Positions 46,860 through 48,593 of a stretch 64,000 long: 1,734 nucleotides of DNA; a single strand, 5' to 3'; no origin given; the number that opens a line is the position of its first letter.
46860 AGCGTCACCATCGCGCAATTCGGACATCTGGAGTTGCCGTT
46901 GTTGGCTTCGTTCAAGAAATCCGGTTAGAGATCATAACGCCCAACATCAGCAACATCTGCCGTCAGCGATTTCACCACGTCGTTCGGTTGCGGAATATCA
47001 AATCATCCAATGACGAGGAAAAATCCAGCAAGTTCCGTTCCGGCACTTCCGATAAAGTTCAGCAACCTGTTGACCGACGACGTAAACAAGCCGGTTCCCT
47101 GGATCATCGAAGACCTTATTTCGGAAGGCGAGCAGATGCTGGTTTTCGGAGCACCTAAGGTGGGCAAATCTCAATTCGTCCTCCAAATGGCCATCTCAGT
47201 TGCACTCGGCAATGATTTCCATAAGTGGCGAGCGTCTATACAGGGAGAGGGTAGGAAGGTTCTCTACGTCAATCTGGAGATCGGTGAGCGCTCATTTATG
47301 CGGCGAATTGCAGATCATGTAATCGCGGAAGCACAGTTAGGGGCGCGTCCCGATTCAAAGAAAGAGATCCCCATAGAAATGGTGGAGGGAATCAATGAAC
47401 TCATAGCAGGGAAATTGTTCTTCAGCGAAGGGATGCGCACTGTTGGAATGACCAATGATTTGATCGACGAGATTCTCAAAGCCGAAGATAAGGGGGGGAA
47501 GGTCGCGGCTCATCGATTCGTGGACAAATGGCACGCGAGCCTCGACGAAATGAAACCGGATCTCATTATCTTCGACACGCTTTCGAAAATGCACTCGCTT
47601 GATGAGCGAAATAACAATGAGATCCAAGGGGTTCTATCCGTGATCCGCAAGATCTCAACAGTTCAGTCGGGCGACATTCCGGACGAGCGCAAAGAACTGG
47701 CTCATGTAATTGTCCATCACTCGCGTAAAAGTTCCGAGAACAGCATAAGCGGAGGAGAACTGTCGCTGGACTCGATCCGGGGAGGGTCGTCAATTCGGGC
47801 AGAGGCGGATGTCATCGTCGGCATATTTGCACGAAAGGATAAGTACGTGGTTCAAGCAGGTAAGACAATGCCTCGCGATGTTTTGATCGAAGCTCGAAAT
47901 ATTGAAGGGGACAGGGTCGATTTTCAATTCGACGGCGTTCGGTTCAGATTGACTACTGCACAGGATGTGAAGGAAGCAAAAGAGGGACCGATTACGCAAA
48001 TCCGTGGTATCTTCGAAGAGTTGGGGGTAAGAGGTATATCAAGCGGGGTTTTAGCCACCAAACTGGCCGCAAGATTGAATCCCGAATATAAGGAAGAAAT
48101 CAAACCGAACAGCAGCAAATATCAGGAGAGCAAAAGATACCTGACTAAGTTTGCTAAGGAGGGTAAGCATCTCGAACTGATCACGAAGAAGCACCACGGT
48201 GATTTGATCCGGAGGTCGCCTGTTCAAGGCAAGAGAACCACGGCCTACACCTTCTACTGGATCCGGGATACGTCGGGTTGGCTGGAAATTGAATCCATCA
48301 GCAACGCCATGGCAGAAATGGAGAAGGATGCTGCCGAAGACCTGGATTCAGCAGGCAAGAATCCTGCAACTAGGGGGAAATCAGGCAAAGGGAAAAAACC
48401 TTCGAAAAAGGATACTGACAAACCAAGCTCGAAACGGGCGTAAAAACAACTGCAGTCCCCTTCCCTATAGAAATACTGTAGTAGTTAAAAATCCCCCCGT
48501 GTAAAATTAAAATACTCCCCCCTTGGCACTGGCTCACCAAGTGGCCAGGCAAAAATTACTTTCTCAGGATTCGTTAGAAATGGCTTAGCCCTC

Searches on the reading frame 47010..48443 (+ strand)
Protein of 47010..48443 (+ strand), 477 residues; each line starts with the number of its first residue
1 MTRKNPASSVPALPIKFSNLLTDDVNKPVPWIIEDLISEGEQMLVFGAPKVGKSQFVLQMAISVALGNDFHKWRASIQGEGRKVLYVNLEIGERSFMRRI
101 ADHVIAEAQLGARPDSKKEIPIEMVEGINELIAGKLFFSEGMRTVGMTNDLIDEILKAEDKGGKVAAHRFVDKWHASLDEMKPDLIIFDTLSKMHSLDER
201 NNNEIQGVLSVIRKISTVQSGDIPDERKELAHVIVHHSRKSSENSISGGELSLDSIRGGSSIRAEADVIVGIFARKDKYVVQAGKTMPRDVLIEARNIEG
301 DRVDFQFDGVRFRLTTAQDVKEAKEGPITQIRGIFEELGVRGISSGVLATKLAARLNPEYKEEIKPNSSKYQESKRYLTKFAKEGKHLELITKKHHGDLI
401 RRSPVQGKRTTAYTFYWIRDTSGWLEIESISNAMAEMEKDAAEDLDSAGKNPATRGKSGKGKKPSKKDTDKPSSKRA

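Call 92: search_protein_families(library=pfam, proteins=[window:47010-48443:+], max_evalue=0.01)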
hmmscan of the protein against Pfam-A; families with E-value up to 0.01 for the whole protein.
window:47010-48443:+ (477 aa): 2 families
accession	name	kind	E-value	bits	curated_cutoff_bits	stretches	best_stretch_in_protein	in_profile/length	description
PF13481.12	AAA_25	-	1.6e-23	83.8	27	1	25-242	18-194/195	AAA domain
PF03796.21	DnaB_C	-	0.00026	20.9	27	1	39-308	18-247/255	DnaB-like helicase C terminal domain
